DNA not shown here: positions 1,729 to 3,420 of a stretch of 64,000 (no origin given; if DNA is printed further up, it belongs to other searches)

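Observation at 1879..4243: Radical-SAM enzyme plus Gfo/Idh/MocA oxidoreductase cassette, tail-to-tail with LPS heptosyltransferase II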

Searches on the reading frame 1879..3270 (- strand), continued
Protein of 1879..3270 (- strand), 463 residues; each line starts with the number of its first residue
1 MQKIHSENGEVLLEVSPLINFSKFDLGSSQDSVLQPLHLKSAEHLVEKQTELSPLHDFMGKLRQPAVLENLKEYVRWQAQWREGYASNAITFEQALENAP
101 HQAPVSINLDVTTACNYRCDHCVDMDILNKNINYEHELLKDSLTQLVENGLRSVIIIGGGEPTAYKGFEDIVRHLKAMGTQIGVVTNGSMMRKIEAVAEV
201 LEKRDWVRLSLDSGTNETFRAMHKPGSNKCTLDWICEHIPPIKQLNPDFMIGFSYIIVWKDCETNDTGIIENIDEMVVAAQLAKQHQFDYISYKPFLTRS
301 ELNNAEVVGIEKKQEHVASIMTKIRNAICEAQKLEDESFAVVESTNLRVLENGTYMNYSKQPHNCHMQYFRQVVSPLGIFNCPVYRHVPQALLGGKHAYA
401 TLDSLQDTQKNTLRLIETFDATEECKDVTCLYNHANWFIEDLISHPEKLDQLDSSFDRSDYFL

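Call 32: find_encoding_contigs(protein=P0143, flank=8000, max_places=3)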
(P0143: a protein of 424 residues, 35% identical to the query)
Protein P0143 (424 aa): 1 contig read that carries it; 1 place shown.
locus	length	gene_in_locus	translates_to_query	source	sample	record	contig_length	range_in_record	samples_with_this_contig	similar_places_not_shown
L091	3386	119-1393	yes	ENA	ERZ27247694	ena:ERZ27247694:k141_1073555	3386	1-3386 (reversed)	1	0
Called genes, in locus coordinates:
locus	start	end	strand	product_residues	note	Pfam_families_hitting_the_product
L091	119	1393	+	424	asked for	PF04055:Radical_SAM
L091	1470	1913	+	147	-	PF03412:Peptidase_C39, PF11814:DUF3335 (faint)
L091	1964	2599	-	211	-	PF01209:Ubie_methyltran, PF01135:PCMT, PF13489:Methyltransf_23, PF01728:FtsJ, PF13847:Methyltransf_31, PF08241:Methyltransf_11, PF08242:Methyltransf_12, PF13649:Methyltransf_25, +3 more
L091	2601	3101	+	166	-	PF02590:SPOUT_MTase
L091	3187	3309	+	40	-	-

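Call 38: search_protein_families(library=ncbifam, proteins=[L076:11300-11854:-, L059:11347-11826:-, L085:11304-11879:-, L002:5648-6349:-, L002:6352-6972:-, L041:2383-3420:+, L039:5410-5817:-, L028:11452-13329:-, L003:11971-13287:+, P0125], max_evalue=0.001)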
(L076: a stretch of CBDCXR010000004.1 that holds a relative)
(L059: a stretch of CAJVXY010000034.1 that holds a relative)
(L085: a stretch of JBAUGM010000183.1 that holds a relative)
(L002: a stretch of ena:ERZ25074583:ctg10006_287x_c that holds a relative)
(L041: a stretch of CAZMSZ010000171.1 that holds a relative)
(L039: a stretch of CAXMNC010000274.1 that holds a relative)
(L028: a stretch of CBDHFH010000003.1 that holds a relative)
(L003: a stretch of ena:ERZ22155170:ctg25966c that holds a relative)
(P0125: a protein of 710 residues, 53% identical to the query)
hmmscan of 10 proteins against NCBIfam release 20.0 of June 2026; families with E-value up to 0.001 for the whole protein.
L076:11300-11854:- (184 aa): 6 families
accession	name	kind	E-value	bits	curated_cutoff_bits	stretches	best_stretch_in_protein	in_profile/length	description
TIGR02199.1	rfaE_dom_II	equivalog_domain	2.1e-50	170.3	181.5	1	39-178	4-143/144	D-glycero-beta-D-manno-heptose 1-phosphate adenylyltransferase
NF008454.0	PRK11316.1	equivalog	7.2e-46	156.8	521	1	27-179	321-473/475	bifunctional D-glycero-beta-D-manno-heptose-7-phosphate kinase/D-glycero-beta-D-manno-heptose 1-phosphate adenylyltransferase HldE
TIGR00125.1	cyt_tran_rel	domain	5.6e-14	52.1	27.7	1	48-114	1-64/65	adenylyltransferase/cytidyltransferase family protein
TIGR01518.1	g3p_cytidyltrns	equivalog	5.9e-09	36.1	165.4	1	49-119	1-69/125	glycerol-3-phosphate cytidylyltransferase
NF001985.0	PRK00777.1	subfamily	1.8e-05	24.8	104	1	51-107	9-63/157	pantetheine-phosphate adenylyltransferase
NF002250.0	PRK01170.1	subfamily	0.00059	19.4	489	1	48-91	2-45/322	bifunctional pantetheine-phosphate adenylyltransferase/NTP phosphatase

L059:11347-11826:- (159 aa): 6 families
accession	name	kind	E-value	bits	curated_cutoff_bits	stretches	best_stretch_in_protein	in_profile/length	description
TIGR02199.1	rfaE_dom_II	equivalog_domain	1e-51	174.6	181.5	1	17-156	3-142/144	D-glycero-beta-D-manno-heptose 1-phosphate adenylyltransferase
NF008454.0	PRK11316.1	equivalog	3.5e-46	157.8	521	1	8-156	323-471/475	bifunctional D-glycero-beta-D-manno-heptose-7-phosphate kinase/D-glycero-beta-D-manno-heptose 1-phosphate adenylyltransferase HldE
TIGR00125.1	cyt_tran_rel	domain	5.9e-15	55.2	27.7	1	27-91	1-62/65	adenylyltransferase/cytidyltransferase family protein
TIGR01518.1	g3p_cytidyltrns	equivalog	3.2e-09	36.9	165.4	1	28-99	1-70/125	glycerol-3-phosphate cytidylyltransferase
NF001985.0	PRK00777.1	subfamily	1.3e-06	28.6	104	1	30-84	9-61/157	pantetheine-phosphate adenylyltransferase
NF002250.0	PRK01170.1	subfamily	0.00048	19.7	489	1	27-69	2-44/322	bifunctional pantetheine-phosphate adenylyltransferase/NTP phosphatase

L085:11304-11879:- (191 aa): 7 families
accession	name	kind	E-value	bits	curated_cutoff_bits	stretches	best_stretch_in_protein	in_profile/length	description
TIGR02199.1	rfaE_dom_II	equivalog_domain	6.1e-45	152.6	181.5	1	46-181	3-138/144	D-glycero-beta-D-manno-heptose 1-phosphate adenylyltransferase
NF008454.0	PRK11316.1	equivalog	9.7e-39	133.3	521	1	28-185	314-471/475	bifunctional D-glycero-beta-D-manno-heptose-7-phosphate kinase/D-glycero-beta-D-manno-heptose 1-phosphate adenylyltransferase HldE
TIGR00125.1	cyt_tran_rel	domain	2.6e-13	50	27.7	1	60-122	5-64/65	adenylyltransferase/cytidyltransferase family protein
TIGR01518.1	g3p_cytidyltrns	equivalog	3.8e-09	36.7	165.4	1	59-126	3-68/125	glycerol-3-phosphate cytidylyltransferase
NF001985.0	PRK00777.1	subfamily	4.2e-07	30.1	104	1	59-115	10-63/157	pantetheine-phosphate adenylyltransferase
NF002250.0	PRK01170.1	subfamily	0.0001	21.9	489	1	60-104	6-50/322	bifunctional pantetheine-phosphate adenylyltransferase/NTP phosphatase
NF041124.1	CoaD_Thcocales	equivalog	0.00046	20.1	290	1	59-114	9-63/156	phosphopantetheine adenylyltransferase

L002:5648-6349:- (233 aa): 0 families

L002:6352-6972:- (206 aa): 0 families

L041:2383-3420:+ (345 aa): 18 families
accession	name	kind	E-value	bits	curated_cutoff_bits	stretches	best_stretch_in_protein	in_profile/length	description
TIGR02197.1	heptose_epim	equivalog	6.1e-107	357.4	274.6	1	19-325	2-311/316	ADP-glyceromanno-heptose 6-epimerase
NF008360.0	PRK11150.1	equivalog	1.4e-101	339.9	452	1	17-323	1-302/310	ADP-glyceromanno-heptose 6-epimerase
TIGR01179.1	galE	equivalog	4.4e-25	88.2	262.3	1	19-278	3-278/332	UDP-glucose 4-epimerase GalE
TIGR01181.1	dTDP_gluc_dehyt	equivalog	7.5e-16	58.1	365.1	1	19-284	3-272/321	dTDP-glucose 4,6-dehydratase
TIGR04180.1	EDH_00030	hypoth_equivalog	4e-15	55.6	475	1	127-278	116-259/297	NAD-dependent 4,6-dehydratase LegB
TIGR03466.1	HpnA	hypoth_equivalog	5.3e-13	48.5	367.65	1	18-177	3-162/327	hopanoid-associated sugar epimerase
NF011728.1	PRK15181.1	equivalog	5.9e-12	45.3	760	1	18-267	18-274/348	Vi polysaccharide biosynthesis UDP-N-acetylglucosaminuronic acid C-4 epimerase TviC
NF007956.0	PRK10675.1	subfamily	7.6e-10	38.4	394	1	126-280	118-285/338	UDP-glucose 4-epimerase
NF007582.0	PRK10217.1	equivalog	7.9e-09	35.1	698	1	19-58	5-44/355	dTDP-glucose 4,6-dehydratase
NF047922.1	GDPFucSynFcl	equivalog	8.1e-09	35.3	500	1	183-280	162-259/308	GDP-L-fucose synthase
NF043036.1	ErythonDh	equivalog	2.2e-08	33.7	325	1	19-160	4-154/321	D-erythronate dehydrogenase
NF007490.0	PRK10084.1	subfamily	3e-07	29.7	649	0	19-62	4-47/361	dTDP-glucose 4,6-dehydratase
TIGR01746.1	Thioester-redct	subfamily_domain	7.8e-07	28.6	213.35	1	80-286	84-290/371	thioester reductase domain-containing protein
TIGR01214.1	rmlD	equivalog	2.4e-06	26.9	224.05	1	19-191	3-156/285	dTDP-4-dehydrorhamnose reductase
TIGR01777.1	yfcH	hypoth_equivalog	4.2e-06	26.5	207.35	1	19-284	2-250/292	TIGR01777 family oxidoreductase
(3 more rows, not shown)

L039:5410-5817:- (135 aa): 1 family
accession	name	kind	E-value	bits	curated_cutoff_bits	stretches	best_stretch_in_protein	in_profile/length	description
TIGR02246.1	TIGR02246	subfamily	0.00072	19.5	33.95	1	16-125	13-127/128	SgcJ/EcaC family oxidoreductase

L028:11452-13329:- (625 aa): 12 families
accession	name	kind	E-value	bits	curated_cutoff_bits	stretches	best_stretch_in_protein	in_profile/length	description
NF041847.1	transduc_aer2_vibrio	equivalog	1.9e-118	396.8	1200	1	276-625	459-804/804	aerotaxis transducer Aer2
NF011622.0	PRK15048.1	equivalog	2.5e-101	340.5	900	1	285-604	229-548/553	methyl-accepting chemotaxis protein II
NF047851.1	MCPCitTducer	equivalog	3.8e-101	339.9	900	1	276-595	221-539/553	methyl-accepting chemotaxis citrate transducer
NF011615.0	PRK15041.1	equivalog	1.1e-95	321.4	947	1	285-580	231-526/554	methyl-accepting chemotaxis protein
NF007309.0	PRK09793.1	equivalog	3.5e-91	306.8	903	1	280-579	222-521/533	methyl-accepting chemotaxis protein IV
TIGR00229.1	sensory_box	domain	1e-29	103.2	22.9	2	38-144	14-120/126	PAS domain S-box protein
NF058645.1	MCPCtpMPsAe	equivalog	8.3e-29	100.8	900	1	287-570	246-557/558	methyl-accepting chemotaxis protein CtpM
NF050802.1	AspChtxCcaA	equivalog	2e-22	79.4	1300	1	332-506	496-663/700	aspartate chemotaxis receptor CcaA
NF008467.0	PRK11359.1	equivalog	3.4e-22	78.3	857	2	161-388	147-366/800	oxygen-sensing cyclic-di-GMP phosphodiesterase DosP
NF052306.1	BluLightHisKinLov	equivalog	1.4e-12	47.1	450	2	169-279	44-156/334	blue-light-activated histidine kinase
NF010077.0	PRK13559.1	subfamily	2e-10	40.1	361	2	169-278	65-176/364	hypothetical protein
NF052652.1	YtvA_fam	equivalog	2.3e-09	37.2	250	2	169-284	22-136/243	YtvA family blue-light photoreceptor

L003:11971-13287:+ (438 aa): 0 families

P0125 (710 aa): 41 families (the best 25 are shown)
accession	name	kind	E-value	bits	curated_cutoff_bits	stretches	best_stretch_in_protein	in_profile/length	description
TIGR02197.1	heptose_epim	equivalog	1.5e-78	264.2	274.6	1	3-304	2-311/316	ADP-glyceromanno-heptose 6-epimerase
NF008360.0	PRK11150.1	equivalog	3.1e-67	227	452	1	1-305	1-305/310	ADP-glyceromanno-heptose 6-epimerase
NF038283.1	viperin_w_prok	equivalog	6.4e-19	68.2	180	1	357-502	2-156/281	viperin family antiviral radical SAM protein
TIGR04317.1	W_rSAM_matur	equivalog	6.9e-18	64.9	380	1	359-557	6-194/349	tungsten cofactor oxidoreductase radical SAM maturase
TIGR01179.1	galE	equivalog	3.6e-13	49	262.3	1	3-253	3-274/332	UDP-glucose 4-epimerase GalE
TIGR02666.1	moaA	equivalog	3.1e-11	42.9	284.05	1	361-512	14-167/336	GTP 3',8-cyclase MoaA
NF047922.1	GDPFucSynFcl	equivalog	7.7e-11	42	500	1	161-306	161-301/308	GDP-L-fucose synthase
TIGR01181.1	dTDP_gluc_dehyt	equivalog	4.2e-10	39.2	365.1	1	2-311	2-315/321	dTDP-glucose 4,6-dehydratase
TIGR04311.1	rSAM_Geo_metal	subfamily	8.9e-10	38.2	400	1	357-511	3-162/423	radical SAM/SPASM family putative metalloenzyme maturase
TIGR02495.1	NrdG2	equivalog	1.5e-09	37.5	131.15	1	365-469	24-127/193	anaerobic ribonucleoside-triphosphate reductase activating protein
TIGR03962.1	mycofact_rSAM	equivalog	3.7e-09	36.2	265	1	356-470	11-124/339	mycofactocin radical SAM maturase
TIGR03466.1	HpnA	hypoth_equivalog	1.8e-08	33.7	367.65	1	3-125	4-123/327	hopanoid-associated sugar epimerase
TIGR04251.1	SCM_rSAM_ScmF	equivalog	3e-08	33.5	400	1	359-502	6-150/353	SynChlorMet cassette radical SAM/SPASM protein ScmF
TIGR04303.1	GeoRSP_rSAM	equivalog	3.3e-08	33.5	400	1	356-464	4-109/325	GeoRSP system radical SAM/SPASM protein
TIGR04051.1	rSAM_NirJ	equivalog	1e-07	31.3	515.45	1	362-505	7-145/354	heme d1 biosynthesis radical SAM protein NirJ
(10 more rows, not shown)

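Call 43: predict_structure(alignment_id=A1)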
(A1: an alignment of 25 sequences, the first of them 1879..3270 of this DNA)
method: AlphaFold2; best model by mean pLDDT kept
length: 463 residues; sequences in the alignment: 25
mean_pLDDT: 87.0   pTM: 0.85
mean pLDDT of the five models: 87.0, 86.6, 86.4, 85.8, 85.1
residues with pLDDT >= 90: 312; 70-90: 89; 50-70: 24; < 50: 38
segments of 3 or more residues with pLDDT < 50: 14-51
pLDDT, mean of each block of 10 residues (from residue 1): 63 48 35 32 36 70 96 98 96 95 96 93 88 93 98 95 96 98 97 98 97 97 94 98 97 95 88 98 99 90 74 69 93 97 87 80 95 96 86 94 95 95 88 92 95 91 95
secondary structure, 60 per line:
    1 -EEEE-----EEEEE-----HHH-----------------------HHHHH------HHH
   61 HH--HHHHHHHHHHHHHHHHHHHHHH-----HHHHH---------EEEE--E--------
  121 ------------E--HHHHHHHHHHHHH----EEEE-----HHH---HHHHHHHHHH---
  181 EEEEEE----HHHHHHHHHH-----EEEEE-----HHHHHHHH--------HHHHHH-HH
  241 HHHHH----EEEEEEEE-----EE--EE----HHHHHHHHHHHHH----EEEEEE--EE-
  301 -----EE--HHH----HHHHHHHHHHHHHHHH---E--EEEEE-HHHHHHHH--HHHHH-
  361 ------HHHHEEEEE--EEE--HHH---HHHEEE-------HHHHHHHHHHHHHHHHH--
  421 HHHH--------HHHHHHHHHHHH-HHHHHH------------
elements in order: E2-5 E11-15 H47-51 H58-62 H65-86 H92-96 E106-109 H136-148 E153-156 H168-177 E181-186 H191-200 E206-210 H216-223 H232-237 H239-245 E250-257 H273-285 E290-295 H317-332 E339-343 H345-352 H355-359 H367-370 E371-375 E378-380 E392-394 H402-418 H421-424 H433-444 H446-451

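Call 53: search_protein_families(library=pfam, proteins=[L009:8950-9861:+, L009:8108-8953:+, L009:11804-12280:+, L009:12313-13011:+, L064:9342-10058:+, L064:7706-9277:+, L071:9222-9941:+, L071:11312-12070:+, L071:11446-13023:+, L066:6110-7105:-], max_evalue=0.001)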
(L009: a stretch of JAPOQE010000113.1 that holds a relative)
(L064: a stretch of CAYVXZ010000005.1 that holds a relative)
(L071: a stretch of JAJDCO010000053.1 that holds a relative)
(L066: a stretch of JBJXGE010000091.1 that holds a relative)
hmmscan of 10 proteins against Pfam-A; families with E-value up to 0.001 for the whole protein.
L009:8950-9861:+ (303 aa): 1 family
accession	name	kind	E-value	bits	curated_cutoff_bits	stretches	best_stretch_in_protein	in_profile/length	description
PF02086.21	MethyltransfD12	-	2.4e-50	172.1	22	1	11-257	2-252/253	D12 class N6 adenine-specific DNA methyltransferase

L009:8108-8953:+ (281 aa): 1 family
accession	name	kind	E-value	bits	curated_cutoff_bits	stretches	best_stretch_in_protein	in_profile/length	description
PF09233.17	Endonuc-EcoRV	-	8.6e-119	395.8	25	1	22-261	2-243/244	Restriction endonuclease EcoRV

L009:11804-12280:+ (158 aa): 1 family
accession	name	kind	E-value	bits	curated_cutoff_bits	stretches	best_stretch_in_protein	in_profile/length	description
PF01035.26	DNA_binding_1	-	3.9e-26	91.1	27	1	72-152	2-80/81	6-O-methylguanine DNA methyltransferase, DNA binding domain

L009:12313-13011:+ (232 aa): 2 families
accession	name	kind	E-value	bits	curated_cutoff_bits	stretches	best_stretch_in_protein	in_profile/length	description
PF00117.34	GATase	-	5e-22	78.9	22.8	1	42-179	40-176/190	Glutamine amidotransferase class-I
PF07722.19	Peptidase_C26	-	5.3e-06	26.8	20.5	1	69-108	94-133/219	Peptidase C26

L064:9342-10058:+ (238 aa): 0 families

L064:7706-9277:+ (523 aa): 0 families

L071:9222-9941:+ (239 aa): 2 families
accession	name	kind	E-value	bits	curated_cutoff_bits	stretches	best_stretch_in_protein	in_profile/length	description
PF13580.11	SIS_2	-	6.7e-32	110.8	27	1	63-193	8-138/138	SIS domain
PF01380.27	SIS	-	2.8e-12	47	25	1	144-215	39-110/131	SIS domain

L071:11312-12070:+ (252 aa): 0 families

L071:11446-13023:+ (525 aa): 1 family
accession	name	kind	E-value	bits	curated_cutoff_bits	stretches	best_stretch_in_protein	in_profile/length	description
PF01408.29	GFO_IDH_MocA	-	4.8e-11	43.8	24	1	260-340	44-118/120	Oxidoreductase family, NAD-binding Rossmann fold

L066:6110-7105:- (331 aa): 2 families
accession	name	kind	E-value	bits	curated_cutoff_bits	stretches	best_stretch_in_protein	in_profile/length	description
PF20216.3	DUF6576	-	2.4e-05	24.8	27.3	1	296-324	15-43/47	Family of unknown function (DUF6576)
PF02163.28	Peptidase_M50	-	6.1e-05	22.9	27.2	0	146-202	162-218/221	Peptidase family M50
